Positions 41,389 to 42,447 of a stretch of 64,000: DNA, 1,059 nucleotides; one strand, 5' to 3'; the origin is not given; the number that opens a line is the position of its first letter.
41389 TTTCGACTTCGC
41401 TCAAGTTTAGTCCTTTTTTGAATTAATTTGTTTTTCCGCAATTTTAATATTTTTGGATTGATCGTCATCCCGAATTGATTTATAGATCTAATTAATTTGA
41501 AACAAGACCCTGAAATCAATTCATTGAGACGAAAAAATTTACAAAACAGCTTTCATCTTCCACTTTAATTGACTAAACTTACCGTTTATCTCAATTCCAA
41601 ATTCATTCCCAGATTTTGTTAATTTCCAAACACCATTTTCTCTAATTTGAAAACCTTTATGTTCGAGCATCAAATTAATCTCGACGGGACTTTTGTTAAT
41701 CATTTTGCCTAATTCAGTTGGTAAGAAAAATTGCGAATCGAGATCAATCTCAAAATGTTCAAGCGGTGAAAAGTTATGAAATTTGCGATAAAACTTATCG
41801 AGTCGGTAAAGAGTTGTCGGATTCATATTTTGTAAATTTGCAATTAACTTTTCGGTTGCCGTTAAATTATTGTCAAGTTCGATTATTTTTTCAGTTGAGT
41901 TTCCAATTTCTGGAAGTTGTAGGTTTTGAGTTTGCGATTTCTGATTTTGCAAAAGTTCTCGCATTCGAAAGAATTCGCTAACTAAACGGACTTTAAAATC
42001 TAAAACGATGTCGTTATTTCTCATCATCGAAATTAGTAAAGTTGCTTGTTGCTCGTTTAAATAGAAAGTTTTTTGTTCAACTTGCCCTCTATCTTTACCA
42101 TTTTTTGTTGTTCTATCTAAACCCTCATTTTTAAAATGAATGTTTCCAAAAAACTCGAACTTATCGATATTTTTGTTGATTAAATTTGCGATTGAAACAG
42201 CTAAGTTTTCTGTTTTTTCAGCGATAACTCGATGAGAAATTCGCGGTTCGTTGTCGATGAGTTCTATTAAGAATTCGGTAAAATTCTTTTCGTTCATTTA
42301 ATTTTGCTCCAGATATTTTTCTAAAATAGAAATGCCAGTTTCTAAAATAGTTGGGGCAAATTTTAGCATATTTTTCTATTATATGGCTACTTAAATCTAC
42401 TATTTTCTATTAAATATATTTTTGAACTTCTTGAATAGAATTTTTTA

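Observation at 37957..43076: Tandem array of HTH + Rha/Bro-KilAC cassettes: conserved scaffolds, swapped specificity segments, no phage context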

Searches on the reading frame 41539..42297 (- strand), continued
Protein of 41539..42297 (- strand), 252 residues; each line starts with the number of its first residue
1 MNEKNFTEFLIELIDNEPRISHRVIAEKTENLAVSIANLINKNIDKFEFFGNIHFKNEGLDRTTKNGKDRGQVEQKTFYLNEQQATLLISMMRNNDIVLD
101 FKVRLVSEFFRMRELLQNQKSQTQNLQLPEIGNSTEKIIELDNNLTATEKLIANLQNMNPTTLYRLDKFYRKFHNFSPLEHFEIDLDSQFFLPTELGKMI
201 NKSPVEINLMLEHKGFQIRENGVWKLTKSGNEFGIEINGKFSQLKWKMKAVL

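Call 71: search_dna_similar(query=window:41539-42297:-, collection=phages, mode=protein, max_rows=15, max_evalue=0.001)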
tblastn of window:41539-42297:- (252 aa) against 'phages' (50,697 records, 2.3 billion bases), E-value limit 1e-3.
Records with a match: 233; places in all: 233; records where one place covers at least 80% of the query: 2.
Best place of each record, by identity: <60% 233.
By first word of the organism name: Streptococcus 145; Mycobacterium 26; Gordonia 21; Salmonella 16; Acinetobacter 10; Pseudomonas 3; Lactococcus 3; Geobacillus 2; Corynebacterium 2; Providencia 1; and 4 more.
By host as written in the record: Gordonia terrae 3612 15; Mycobacterium smegmatis mc2 155 14; Salmonella enterica 8; Acinetobacter baumannii 7; Mycobacterium smegmatis mc#155 5; Streptococcus suis TL13 2; Streptococcus anginosus F0211 2; Streptococcus anginosus SA1_anginosus 2; and 161 more.
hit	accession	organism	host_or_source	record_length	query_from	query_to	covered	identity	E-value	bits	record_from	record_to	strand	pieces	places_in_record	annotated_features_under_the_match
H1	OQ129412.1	Gordonia phage Holliday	Gordonia terrae NRRL B-16283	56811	1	230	91%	29.5%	2e-9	63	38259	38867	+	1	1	59: antirepressor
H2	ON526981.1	Gordonia phage Phabuloso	Gordonia terrae 3612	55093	1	222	88%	28.1%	1e-8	61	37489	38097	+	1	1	58: antirepressor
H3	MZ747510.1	Gordonia phage Whitney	Gordonia terrae 3612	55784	5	169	65%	33.3%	8e-12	71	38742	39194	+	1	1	56: antirepressor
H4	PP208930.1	Gordonia phage Birdsong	Gordonia terrae 3612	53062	5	169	65%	32.7%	7e-12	71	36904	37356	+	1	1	56: antirepressor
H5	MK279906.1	Gordonia phage Kenna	Gordonia terrae 3612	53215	5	169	65%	32.7%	7e-12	71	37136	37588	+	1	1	56: antirepressor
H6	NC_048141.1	Gordonia phage Kenna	Gordonia terrae 3612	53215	5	169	65%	32.7%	7e-12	71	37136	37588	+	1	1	56: Rha-like transcriptional regulator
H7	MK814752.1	Gordonia phage Lutum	Gordonia terrae 3612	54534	5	169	65%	32.7%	7e-12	71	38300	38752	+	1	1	61: antirepressor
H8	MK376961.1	Gordonia phage Asapag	Gordonia terrae 3612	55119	5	169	65%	32.7%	7e-12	71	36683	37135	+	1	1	56: antirepressor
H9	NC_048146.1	Gordonia phage Asapag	Gordonia terrae 3612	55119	5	169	65%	32.7%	7e-12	71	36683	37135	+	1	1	56: Rha-like transcriptional regulator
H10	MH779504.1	Gordonia phage Getalong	Gordonia terrae 3612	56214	5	169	65%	32.7%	7e-12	71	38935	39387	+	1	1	59: antirepressor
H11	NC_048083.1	Gordonia phage Getalong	Gordonia terrae 3612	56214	5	169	65%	32.7%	7e-12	71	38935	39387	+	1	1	59: Rha-like transcriptional regulator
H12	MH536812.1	Gordonia phage Apricot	Gordonia terrae 3612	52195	15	169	62%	34.2%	3e-12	72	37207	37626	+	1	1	58: antirepressor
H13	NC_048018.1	Gordonia phage Apricot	Gordonia terrae 3612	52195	15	169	62%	34.2%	3e-12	72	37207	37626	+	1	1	58: Rha-like transcriptional regulator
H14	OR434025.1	Gordonia phage Crater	Gordonia terrae CAG3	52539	15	169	62%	34.2%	3e-12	72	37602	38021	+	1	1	58: antirepressor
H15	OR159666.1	Gordonia phage Budski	Gordonia terrae 3612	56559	15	169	62%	34.2%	1e-11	70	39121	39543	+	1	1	63: antirepressor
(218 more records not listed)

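Call 73: get_annotated_region(hit=H1, flank=3500)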
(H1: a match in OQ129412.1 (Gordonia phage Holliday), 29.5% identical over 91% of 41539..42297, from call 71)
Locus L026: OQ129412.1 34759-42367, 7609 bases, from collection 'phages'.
description: Gordonia phage Holliday, complete genome.
organism: Gordonia phage Holliday (NCBI taxid 3050407)
taxonomy: Viruses; Duplodnaviria; Heunggongvirae; Uroviricota; Caudoviricetes; Langleyhallvirinae; Getalongvirus
host: Gordonia terrae NRRL B-16283; source: soil; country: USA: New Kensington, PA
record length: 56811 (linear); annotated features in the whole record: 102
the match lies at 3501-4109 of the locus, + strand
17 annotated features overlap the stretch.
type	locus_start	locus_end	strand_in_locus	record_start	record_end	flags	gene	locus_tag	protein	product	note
CDS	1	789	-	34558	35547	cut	52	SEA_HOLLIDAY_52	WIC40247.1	hypothetical protein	-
CDS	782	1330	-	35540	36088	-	53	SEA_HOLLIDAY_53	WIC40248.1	hypothetical protein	-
CDS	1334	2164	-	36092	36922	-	54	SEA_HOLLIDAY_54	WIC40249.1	immunity repressor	-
CDS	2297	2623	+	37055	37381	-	55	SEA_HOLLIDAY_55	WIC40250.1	helix-turn-helix transcriptional regulator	-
CDS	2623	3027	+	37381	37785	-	56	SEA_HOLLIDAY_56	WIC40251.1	GIY-YIG endonuclease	-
CDS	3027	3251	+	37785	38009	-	57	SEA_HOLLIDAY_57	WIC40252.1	hypothetical protein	-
CDS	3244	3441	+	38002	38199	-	58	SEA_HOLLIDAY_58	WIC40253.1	hypothetical protein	-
CDS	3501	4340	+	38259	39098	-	59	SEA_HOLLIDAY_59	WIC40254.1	antirepressor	-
CDS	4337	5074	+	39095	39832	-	60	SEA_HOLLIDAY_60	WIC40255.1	GIY-YIG endonuclease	-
CDS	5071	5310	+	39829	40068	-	61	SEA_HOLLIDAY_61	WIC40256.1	hypothetical protein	-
CDS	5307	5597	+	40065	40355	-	62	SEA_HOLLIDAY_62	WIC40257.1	excise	-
CDS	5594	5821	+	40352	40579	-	63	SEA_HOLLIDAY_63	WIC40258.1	membrane protein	-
CDS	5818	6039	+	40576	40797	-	64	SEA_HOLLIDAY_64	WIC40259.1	hypothetical protein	-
CDS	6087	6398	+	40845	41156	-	65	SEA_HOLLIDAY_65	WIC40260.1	hypothetical protein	-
CDS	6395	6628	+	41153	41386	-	66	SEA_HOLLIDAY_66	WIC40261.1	hypothetical protein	-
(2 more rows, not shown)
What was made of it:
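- Phage prototype arrangement: repressor | HTH ... antirepressor in Gordonia phage Holliday (calls 71, 73).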

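Call 89: fold_search(model_id=the predicted structure, library=viral)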
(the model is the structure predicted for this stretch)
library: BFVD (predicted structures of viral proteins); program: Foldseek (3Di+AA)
matches with E <= 10: 612; with E <= 0.001: 25
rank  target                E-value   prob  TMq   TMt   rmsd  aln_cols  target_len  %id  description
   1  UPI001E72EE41         8.4e-09  1.00  0.36  0.31  20.6       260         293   14  (no name look-up for this kind of identifier)
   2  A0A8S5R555            1.1e-08  1.00  0.30  0.31  17.4       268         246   19  Antirepressor protein [Ackermannviridae sp. ctaCq7]
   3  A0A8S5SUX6            9.9e-08  1.00  0.26  0.24  14.5       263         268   19  Antirepressor protein [Siphoviridae sp. ctqPo10]
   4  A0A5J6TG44            1.8e-07  1.00  0.27  0.23  20.0       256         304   17  Putative DNA-binding protein [Salmonella phage vB_SenS_SB28]
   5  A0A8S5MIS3            3.7e-07  1.00  0.37  0.40  23.7       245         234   23  Regulatory protein [Siphoviridae sp. ctvyM23]
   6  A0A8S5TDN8            3.7e-07  1.00  0.23  0.20  18.4       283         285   15  Repressor domain protein [Siphoviridae sp. ctNnX9]
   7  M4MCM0                1.7e-06  1.00  0.25  0.28  19.7       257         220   14  (no name in the UniProt tables at hand)
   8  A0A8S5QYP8            3.3e-06  1.00  0.37  0.41  14.9       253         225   14  Regulatory protein [Siphoviridae sp. ctg6Y13]
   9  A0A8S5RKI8            5.2e-06  1.00  0.35  0.26  19.4       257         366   16  Regulatory protein [virus sp. ct6GG30]
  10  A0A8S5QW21            5.2e-06  1.00  0.32  0.26  15.6       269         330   12  Regulatory protein [Siphoviridae sp. cthIt11]
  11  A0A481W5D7            1.3e-05  1.00  0.24  0.17  23.4       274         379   15  Antirepressor protein C-terminal domain-containing protein [Fusobacterium phage Fnu1]
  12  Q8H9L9                2.1e-05  1.00  0.37  0.32   2.7       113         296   23  ORF48 [Vibrio phage VHML]
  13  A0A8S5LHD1            5.2e-05  1.00  0.26  0.20  23.4       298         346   12  KilAC domain protein [Siphoviridae sp. ctR0j7]
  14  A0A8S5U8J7            5.2e-05  1.00  0.25  0.16  20.2       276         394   12  Repressor domain protein [Siphoviridae sp. ct9j27]
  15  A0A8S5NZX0            6.1e-05  1.00  0.40  0.46  12.9       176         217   16  Regulatory protein (Fragment) [Siphoviridae sp. ct16C7]
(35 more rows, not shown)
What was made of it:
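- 41539..42297 (-): R1: Rha N-domain, helical linker and KilAC-like C-domain (252 aa). BFVD matches to phage antirepressor and KilA proteins (call 89).
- On Phage Xre(Cro-like)-antirepressor pair: There are structure matches to KilAC/KilA proteins (call 89).
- Structure matches to phage antirepressor, KilAC and KilA proteins reach E 1e-8 to 1e-4 (call 89).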

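Call 92: search_protein_families(library=pfam, proteins=[L003:9694-9861:-], max_evalue=0.001)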
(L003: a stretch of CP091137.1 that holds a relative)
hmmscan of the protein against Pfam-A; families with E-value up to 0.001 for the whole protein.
L003:9694-9861:- (55 aa): 0 families

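Call 105: search_protein_families(library=pfam, proteins=[L001:11990-12175:-, L017:9230-9412:-, L007:9682-9861:-, L014:9194-9415:-, L015:9200-9406:-, L004:1739-1960:-, L003:7694-9391:+], max_evalue=1)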
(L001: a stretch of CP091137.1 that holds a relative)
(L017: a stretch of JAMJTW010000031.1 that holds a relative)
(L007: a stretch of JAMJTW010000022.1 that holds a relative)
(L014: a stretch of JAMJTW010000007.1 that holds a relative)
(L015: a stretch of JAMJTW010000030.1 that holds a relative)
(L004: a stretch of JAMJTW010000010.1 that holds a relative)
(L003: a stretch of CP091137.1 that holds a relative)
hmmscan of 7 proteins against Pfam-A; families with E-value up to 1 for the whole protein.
L001:11990-12175:- (61 aa): 0 families

L017:9230-9412:- (60 aa): 2 families
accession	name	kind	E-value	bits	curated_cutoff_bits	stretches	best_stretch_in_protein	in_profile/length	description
PF14265.11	DUF4355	-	0.02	15.6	25.4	1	11-41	66-94/124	Capsid assembly scaffolding protein Gp46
PF02096.25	60KD_IMP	-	0.073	13.5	35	1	3-40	42-76/163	60Kd inner membrane protein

L007:9682-9861:- (59 aa): 0 families

L014:9194-9415:- (73 aa): 2 families
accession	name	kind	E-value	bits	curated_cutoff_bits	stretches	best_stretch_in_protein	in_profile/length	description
PF12799.13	LRR_4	-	0.037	14.7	27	1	9-28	2-21/44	Leucine Rich repeats (2 copies)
PF00560.39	LRR_1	-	0.13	12.9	20.6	1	9-22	1-14/23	Leucine Rich Repeat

L015:9200-9406:- (68 aa): 3 families
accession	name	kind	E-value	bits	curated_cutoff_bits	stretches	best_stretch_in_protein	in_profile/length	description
PF07725.18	LRR_3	-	0.046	14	20.2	1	9-23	1-15/20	Leucine Rich Repeat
PF09061.11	Stirrup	-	0.059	14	26.6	1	12-53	22-61/79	Stirrup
PF22083.2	I-HmuI_NUMOD-like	-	0.13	12.3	27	1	2-29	11-38/46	DNA endonuclease I-HmuI-like, NUMOD-like domain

L004:1739-1960:- (73 aa): 4 families
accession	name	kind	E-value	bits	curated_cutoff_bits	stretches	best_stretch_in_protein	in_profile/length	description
PF07022.19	Phage_CI_repr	-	0.025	15.4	22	1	13-50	10-45/65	Bacteriophage CI repressor helix-turn-helix domain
PF22208.1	Cas_Csm6_CARF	-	0.033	14.3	27.5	1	3-32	19-48/106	Cas_Csm6 CARF domain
PF03496.20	ADPrib_exo_Tox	-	0.041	13.7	23.4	1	14-60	130-176/196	ADP-ribosyltransferase exoenzyme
PF12844.13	HTH_19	-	0.066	13.6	30.2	1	10-56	8-52/64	Helix-turn-helix domain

L003:7694-9391:+ (565 aa): 5 families
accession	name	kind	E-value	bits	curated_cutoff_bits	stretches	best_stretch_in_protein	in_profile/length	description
PF01555.25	N6_N4_Mtase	-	1.9e-46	159.3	26.7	1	21-328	1-218/221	DNA methylase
PF02086.21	MethyltransfD12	-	0.0074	16.5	22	1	279-316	7-45/253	D12 class N6 adenine-specific DNA methyltransferase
PF08241.18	Methyltransf_11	-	0.044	14.9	21.2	0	301-360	6-58/95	Methyltransferase domain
PF13847.12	Methyltransf_31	-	0.14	12.3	27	1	290-336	2-51/145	Methyltransferase domain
PF13649.12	Methyltransf_25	-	0.17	13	27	1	300-360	6-62/97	Methyltransferase domain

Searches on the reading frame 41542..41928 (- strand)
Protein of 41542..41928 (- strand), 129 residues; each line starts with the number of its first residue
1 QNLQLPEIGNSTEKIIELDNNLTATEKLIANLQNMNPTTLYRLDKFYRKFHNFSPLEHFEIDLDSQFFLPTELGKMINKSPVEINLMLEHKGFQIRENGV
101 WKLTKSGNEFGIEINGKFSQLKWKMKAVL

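Call 16: search_protein_families(library=pfam, proteins=[window:41542-41928:-], max_evalue=10)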
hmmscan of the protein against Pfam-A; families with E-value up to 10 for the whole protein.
seq(129 aa): 2 families
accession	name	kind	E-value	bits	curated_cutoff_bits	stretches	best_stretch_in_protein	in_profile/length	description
PF17549.7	Phage_Gp17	-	0.027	14.9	25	1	13-45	9-41/140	Gene Product 17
PF10515.14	APP_amyloid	-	0.13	13.2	27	1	9-36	15-45/52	Beta-amyloid precursor protein C-terminus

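Call 58: search_protein_representatives(alignment_id=A3)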
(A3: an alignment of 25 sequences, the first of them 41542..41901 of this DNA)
Query: 25 sequences, 122 profile positions. Proteins with E-value up to 0.001 (for the whole library): 1521; up to 1e-10: 192; up to 1e-30: 18. The best 150 are listed.
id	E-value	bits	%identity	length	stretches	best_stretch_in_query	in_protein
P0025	6.7e-44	165.3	-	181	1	1-121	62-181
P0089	5.9e-39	149.4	-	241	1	3-121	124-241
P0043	2.9e-38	147.1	-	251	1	4-121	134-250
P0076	4.6e-37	143.2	-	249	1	1-120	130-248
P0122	1.8e-36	141.3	-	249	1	4-121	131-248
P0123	2.4e-35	137.7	-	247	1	12-121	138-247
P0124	2.7e-35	137.5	-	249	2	11-120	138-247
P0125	1.5e-34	135.2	-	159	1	11-120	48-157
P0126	3.0e-33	131.0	-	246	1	9-121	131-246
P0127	2.3e-32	128.1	-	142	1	4-121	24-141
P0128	3.9e-32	127.3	-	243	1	12-121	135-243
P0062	4.5e-32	127.1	-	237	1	11-120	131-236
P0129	2.4e-31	124.8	-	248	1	11-120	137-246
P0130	3.0e-31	124.5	-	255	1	14-120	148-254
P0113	3.8e-31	124.2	-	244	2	12-120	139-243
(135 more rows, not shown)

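Call 60: search_protein_families(library=pfam, alignment_id=A4, max_evalue=0.01)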
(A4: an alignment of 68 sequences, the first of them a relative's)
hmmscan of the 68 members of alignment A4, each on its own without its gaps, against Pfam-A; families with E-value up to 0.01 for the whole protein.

A. member 1, P0190 (284 aa): 1 family
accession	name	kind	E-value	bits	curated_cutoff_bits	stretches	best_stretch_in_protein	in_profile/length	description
PF10547.14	P22_AR_N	-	1.6e-37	128.6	30.7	1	22-133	2-114/115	P22_AR N-terminal domain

B. families by the number of members that match (of 68 scanned): 12 families
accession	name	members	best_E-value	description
PF03374.19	ANT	22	1.4e-08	Phage antirepressor protein KilAC domain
PF02498.22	Bro-N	18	2.4e-26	BRO family, N-terminal domain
PF08346.17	AntA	15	3.6e-27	AntA/AntB antirepressor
PF09669.15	Phage_pRha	13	3.5e-29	Phage regulatory protein Rha (Phage_pRha)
PF04383.19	KilA-N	9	1.3e-24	KilA-N domain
PF10547.14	P22_AR_N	3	1.6e-37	P22_AR N-terminal domain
PF10543.14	ORF6N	2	3.2e-25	ORF6N domain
PF21984.2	DnaD_N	2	0.00036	DnaD N-terminal domain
PF07453.19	NUMOD1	1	0.00012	NUMOD1 domain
PF13412.12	HTH_24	1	0.008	Winged helix-turn-helix DNA-binding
PF01397.27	Terpene_synth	1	0.0081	Terpene synthase, N-terminal domain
PF09012.17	FeoC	1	0.0085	FeoC like transcriptional regulator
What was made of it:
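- On Phage Xre(Cro-like)-antirepressor pair: A profile of the domain reaches proteins of which 22 of 68 carry ANT (calls 58, 60).
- Of 68 distant hits, 22 carry Pfam ANT, with Bro-N, AntA, Rha, KilA-N or P22_AR_N N-domains (calls 58, 60).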
